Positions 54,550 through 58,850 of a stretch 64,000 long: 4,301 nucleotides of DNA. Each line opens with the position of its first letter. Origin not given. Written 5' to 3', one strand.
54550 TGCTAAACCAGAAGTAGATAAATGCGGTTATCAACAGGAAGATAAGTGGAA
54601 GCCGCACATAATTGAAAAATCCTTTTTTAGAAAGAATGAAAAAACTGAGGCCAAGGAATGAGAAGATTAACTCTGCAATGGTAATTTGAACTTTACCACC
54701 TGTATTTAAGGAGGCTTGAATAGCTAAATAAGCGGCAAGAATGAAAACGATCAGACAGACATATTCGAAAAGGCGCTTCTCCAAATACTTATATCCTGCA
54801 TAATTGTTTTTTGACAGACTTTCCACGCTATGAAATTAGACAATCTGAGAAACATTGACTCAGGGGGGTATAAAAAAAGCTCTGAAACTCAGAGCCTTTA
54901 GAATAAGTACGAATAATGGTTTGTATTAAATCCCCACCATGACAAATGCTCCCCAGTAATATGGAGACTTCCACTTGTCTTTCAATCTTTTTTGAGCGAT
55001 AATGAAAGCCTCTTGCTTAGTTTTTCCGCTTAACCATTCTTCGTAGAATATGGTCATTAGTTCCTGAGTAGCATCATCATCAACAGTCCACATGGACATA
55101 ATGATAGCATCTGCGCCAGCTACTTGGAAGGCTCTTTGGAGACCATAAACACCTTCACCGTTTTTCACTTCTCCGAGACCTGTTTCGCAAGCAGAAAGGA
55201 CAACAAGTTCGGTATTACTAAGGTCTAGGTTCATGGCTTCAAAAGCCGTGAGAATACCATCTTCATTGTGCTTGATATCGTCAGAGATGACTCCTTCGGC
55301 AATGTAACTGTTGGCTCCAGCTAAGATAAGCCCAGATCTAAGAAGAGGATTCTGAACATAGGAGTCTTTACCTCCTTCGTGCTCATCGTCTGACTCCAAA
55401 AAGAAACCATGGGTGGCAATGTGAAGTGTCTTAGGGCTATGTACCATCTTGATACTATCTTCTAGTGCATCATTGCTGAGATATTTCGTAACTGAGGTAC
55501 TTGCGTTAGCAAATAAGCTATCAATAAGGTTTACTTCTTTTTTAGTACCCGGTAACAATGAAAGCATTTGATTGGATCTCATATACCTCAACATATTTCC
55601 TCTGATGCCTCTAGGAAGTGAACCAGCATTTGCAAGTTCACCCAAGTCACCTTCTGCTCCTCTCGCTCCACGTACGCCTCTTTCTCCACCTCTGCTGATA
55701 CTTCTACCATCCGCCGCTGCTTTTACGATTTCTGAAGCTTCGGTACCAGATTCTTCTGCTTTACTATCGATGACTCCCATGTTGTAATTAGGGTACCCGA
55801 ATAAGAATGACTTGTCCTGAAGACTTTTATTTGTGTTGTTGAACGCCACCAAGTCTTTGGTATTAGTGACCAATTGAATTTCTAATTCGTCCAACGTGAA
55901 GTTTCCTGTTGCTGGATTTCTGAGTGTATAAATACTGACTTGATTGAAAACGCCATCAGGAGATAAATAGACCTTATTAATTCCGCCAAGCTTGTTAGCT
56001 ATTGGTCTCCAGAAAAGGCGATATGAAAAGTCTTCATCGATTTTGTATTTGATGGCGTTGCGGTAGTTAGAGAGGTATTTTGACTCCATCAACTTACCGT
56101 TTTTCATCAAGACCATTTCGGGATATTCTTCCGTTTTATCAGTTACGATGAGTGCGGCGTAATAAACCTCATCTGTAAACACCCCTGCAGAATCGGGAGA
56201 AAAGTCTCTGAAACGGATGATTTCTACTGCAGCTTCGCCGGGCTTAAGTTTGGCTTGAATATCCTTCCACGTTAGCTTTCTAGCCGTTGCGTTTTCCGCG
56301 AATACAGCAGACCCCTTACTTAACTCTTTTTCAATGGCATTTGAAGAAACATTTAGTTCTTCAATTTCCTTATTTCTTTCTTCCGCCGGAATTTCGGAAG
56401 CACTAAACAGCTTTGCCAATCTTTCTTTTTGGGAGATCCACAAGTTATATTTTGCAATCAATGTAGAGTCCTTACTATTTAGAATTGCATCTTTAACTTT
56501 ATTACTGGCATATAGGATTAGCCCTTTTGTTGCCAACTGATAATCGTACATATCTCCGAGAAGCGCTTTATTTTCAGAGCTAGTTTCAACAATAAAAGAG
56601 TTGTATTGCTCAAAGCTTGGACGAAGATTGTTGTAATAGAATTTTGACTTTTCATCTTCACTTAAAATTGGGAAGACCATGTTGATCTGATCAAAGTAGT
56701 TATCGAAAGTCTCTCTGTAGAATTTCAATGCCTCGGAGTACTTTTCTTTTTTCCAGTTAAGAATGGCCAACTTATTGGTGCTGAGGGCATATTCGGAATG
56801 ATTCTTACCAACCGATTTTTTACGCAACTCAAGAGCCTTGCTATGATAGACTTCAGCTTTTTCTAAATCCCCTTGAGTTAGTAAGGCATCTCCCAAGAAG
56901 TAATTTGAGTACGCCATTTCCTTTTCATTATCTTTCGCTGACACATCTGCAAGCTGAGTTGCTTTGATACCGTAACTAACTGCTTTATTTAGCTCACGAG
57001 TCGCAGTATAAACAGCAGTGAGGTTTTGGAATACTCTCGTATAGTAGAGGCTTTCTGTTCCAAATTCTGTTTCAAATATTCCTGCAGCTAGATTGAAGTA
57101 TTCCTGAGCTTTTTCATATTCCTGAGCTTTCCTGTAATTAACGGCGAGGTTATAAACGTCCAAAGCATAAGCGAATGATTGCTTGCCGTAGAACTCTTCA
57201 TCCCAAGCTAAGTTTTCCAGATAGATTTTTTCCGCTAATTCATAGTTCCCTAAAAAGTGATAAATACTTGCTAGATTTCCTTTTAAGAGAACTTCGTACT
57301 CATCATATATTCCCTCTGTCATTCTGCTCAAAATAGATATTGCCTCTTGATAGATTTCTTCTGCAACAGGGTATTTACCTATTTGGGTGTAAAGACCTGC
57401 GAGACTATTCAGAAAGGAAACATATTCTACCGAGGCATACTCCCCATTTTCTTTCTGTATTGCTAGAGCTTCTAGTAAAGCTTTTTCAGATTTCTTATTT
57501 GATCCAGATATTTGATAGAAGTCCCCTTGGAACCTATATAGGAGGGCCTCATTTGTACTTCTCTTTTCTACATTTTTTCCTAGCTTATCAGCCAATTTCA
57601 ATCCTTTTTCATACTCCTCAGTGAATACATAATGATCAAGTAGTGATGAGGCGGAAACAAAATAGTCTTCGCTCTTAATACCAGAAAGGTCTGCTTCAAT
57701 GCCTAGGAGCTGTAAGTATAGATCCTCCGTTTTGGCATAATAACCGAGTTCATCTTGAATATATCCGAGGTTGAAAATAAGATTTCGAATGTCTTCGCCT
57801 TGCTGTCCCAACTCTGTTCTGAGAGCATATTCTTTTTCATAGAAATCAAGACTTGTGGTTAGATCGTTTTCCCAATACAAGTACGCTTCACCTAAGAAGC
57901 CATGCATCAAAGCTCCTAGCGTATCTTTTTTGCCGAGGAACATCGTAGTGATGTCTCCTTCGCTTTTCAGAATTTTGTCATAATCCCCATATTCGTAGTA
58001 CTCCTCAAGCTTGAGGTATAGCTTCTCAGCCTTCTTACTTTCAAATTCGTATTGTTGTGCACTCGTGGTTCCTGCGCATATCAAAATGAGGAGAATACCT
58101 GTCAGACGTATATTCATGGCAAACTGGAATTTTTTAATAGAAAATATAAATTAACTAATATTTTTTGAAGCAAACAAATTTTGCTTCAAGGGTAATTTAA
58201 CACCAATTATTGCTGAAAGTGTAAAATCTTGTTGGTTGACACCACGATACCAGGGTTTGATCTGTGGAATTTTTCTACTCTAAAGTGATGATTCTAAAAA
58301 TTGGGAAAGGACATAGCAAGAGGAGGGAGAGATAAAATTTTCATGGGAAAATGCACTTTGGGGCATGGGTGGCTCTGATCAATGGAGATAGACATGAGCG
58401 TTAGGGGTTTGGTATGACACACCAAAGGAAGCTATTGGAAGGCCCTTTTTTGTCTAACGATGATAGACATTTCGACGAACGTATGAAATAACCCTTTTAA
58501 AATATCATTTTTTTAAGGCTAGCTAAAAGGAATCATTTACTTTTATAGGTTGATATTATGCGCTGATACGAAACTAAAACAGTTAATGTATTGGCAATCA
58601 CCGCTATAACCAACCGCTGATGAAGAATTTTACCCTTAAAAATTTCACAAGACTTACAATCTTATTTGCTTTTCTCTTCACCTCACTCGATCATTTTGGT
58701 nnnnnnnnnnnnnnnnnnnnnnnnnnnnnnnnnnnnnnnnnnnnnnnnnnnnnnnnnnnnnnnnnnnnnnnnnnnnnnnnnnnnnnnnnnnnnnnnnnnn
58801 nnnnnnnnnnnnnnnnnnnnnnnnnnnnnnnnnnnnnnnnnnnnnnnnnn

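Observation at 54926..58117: Exported TPR-CHAT caspase-like protein with an intact catalytic dyad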

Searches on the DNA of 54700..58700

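Call 67: search_rna_families(source=window, start=54700, end=58700, threshold=evalue, max_evalue=1)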
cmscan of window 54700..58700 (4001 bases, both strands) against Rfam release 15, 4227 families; matches with E-value up to 1: 0.
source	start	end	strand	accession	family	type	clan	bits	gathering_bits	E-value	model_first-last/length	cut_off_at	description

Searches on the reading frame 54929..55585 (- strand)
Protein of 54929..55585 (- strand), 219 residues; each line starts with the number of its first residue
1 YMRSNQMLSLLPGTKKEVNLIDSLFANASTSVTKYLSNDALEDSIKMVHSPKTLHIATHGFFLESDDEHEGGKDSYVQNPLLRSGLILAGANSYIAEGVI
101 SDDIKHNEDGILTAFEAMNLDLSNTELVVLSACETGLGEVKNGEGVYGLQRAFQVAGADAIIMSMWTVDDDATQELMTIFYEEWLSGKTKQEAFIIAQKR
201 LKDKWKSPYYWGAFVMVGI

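Call 56: search_solved_structures(query=A3, max_evalue=10, show_alignments=5)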
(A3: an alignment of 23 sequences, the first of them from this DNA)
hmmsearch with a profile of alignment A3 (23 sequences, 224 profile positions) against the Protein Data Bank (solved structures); distinct sequences matched with E-value up to 10: 9.
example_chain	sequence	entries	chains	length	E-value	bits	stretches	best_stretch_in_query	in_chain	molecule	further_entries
8d9f_A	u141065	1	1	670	0.0043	19.8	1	41-183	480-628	CHAT domain protein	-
8d9g_A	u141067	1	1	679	0.0044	19.7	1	41-183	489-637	CHAT domain protein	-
7x8a_D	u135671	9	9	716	0.0046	19.6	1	41-183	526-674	CHAT domain protein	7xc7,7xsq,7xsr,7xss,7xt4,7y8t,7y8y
7y83_D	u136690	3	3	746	0.005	19.5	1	41-183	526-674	CHAT domain protein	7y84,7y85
8d9h_E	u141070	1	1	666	0.0065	19.2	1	41-183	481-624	CHAT domain protein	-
8rot_B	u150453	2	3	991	0.061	16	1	125-200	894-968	CHAT domain-containing protein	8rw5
9uol_A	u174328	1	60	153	0.56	12.8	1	128-160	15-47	TIP60 double mutant (G12C/S50C)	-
8tl0_A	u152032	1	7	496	1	12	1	172-209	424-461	CHAT domain-containing protein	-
3nxl_A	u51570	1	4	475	1.3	11.7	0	95-141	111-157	Glucarate dehydratase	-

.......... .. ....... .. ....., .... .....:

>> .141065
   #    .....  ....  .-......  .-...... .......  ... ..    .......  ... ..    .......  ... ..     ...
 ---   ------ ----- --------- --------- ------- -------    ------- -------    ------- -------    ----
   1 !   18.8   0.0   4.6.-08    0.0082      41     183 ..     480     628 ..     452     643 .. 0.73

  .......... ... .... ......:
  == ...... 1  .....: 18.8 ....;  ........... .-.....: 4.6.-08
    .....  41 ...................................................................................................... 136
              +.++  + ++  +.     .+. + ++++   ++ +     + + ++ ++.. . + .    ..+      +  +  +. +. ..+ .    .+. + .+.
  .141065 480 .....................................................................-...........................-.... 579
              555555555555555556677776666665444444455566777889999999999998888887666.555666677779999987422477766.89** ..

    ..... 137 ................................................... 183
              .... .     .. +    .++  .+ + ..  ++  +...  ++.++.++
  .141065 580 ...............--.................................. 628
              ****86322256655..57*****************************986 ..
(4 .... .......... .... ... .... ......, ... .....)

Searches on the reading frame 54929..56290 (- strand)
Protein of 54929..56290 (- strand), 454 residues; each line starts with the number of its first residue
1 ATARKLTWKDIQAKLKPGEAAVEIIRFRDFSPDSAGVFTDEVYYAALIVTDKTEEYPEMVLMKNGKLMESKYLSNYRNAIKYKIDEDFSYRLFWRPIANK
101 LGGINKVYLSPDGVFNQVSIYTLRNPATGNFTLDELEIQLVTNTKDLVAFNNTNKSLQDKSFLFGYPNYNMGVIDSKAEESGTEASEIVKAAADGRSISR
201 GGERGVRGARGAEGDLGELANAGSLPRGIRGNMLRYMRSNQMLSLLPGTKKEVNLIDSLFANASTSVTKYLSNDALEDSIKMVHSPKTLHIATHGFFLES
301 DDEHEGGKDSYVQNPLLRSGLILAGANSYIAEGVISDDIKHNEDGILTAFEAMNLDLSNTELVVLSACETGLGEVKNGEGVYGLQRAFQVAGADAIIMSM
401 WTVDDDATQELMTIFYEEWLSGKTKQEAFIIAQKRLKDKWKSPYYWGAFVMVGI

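Call 51: predict_structure(alignment_id=A2)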
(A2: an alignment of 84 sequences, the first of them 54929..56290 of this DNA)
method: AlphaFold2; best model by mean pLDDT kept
length: 454 residues; sequences in the alignment: 84
mean_pLDDT: 85.2   pTM: 0.85
mean pLDDT of the five models: 85.2, 85.0, 84.5, 84.1, 82.2
residues with pLDDT >= 90: 294; 70-90: 75; 50-70: 41; < 50: 44
segments of 3 or more residues with pLDDT < 50: 196-215, 217-222, 304-311, 371-378
pLDDT, mean of each block of 10 residues (from residue 1): 75 97 94 86 97 96 94 94 94 97 97 93 97 97 89 65 96 89 79 53 41 45 61 66 84 97 96 97 96 87 51 75 93 89 93 94 83 48 87 94 91 98 97 97 95 92
secondary structure, 60 per line:
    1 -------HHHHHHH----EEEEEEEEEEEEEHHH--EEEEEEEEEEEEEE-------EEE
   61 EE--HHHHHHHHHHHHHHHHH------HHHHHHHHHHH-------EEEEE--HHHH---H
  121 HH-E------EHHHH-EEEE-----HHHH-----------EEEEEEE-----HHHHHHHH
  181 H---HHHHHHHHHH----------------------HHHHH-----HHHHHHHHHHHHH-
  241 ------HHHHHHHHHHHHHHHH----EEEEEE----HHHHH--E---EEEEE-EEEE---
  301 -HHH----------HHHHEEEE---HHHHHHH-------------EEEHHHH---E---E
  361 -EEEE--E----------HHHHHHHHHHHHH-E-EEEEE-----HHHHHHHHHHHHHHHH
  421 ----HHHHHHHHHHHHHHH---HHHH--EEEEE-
elements in order: H8-14 E19-31 E37-50 E58-62 H65-81 H88-98 E106-110 H113-116 H132-135 E137-140 H146-149 E161-167 H173-181 H185-194 H217-221 H227-239 H247-262 E267-272 H277-281 E288-292 E294-297 H315-318 E319-322 H326-332 E346-348 H349-352 E362-365 H379-391 E395-399 H405-420 H425-439 H443-446 E449-453

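Call 53: fold_search(model_id=the predicted structure, library=pdb)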
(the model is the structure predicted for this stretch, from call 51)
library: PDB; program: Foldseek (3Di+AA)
matches with E <= 10: 561; with E <= 0.001: 45
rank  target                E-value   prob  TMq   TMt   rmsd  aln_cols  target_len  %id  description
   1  8d9h_E                9.4e-12  1.00  0.46  0.32   9.9       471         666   15  gRAMP-TPR-CHAT match PFS target RNA(Craspase) (released 2023-06-14)
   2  8d9f_A                1.5e-11  1.00  0.49  0.34   9.3       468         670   14  gRAMP-TPR-CHAT (Craspase) (released 2023-06-14)
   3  7y85_D                5.4e-11  1.00  0.49  0.35   8.6       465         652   14  CryoEM structure of type III-E CRISPR Craspase gRAMP-crRNA in complex with TPR-CHAT protease bound to self RNA target (released 2022-12-14)
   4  8d9g_A                6.1e-11  1.00  0.50  0.35   8.8       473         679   14  gRAMP-TPR-CHAT Non match PFS target RNA(Craspase) (released 2023-06-14)
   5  7y84_C                6.1e-11  1.00  0.47  0.34  10.2       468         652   14  CryoEM structure of type III-E CRISPR Craspase gRAMP-crRNA in complex with TPR-CHAT protease (released 2022-12-14)
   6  7xsq_B                8.5e-11  1.00  0.47  0.33   9.5       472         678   14  Structure of the Craspase (released 2022-11-09)
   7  7y8t_B                9.0e-11  1.00  0.50  0.35   7.2       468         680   14  Structure of Cas7-11-crRNA in complex with TPR-CHAT (released 2023-06-28)
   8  8eex_B                1.3e-10  1.00  0.52  0.34   8.2       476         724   13  Cas7-11 in complex with Csx29 (released 2022-11-16)
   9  7y9x_B                2.2e-10  1.00  0.52  0.34   8.8       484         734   12  Structure of the Cas7-11-Csx29-guide RNA complex (released 2022-11-09)
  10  8eey_B                5.2e-10  1.00  0.47  0.30   9.8       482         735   14  Cas7-11 in complex with DR-mismatched target RNA, Csx29 and Csx30 (released 2022-11-16)
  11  8gu6_D                6.2e-10  1.00  0.47  0.34   9.7       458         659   14  Structure of the SbCas7-11-crRNA-NTR-Csx29 complex (released 2023-01-18)
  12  7x8a_D                7.8e-10  1.00  0.49  0.34   9.2       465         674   14  Cryo-EM structure of a bacterial protein complex (released 2022-11-16)
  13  7xsr_C                9.2e-10  1.00  0.47  0.33  11.2       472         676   14  Structure of Craspase-target RNA (released 2022-11-09)
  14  7y83_D                1.0e-09  1.00  0.47  0.34   7.9       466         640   12  CryoEM structure of type III-E CRISPR Craspase gRAMP-crRNA in complex with TPR-CHAT protease bound to non-self RNA tar (released 2022-12-14)
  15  7zoq_A                1.5e-09  1.00  0.44  0.26  13.2       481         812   14  Cryo-EM structure of a CRISPR effector in complex with a caspase regulator (released 2022-11-30)
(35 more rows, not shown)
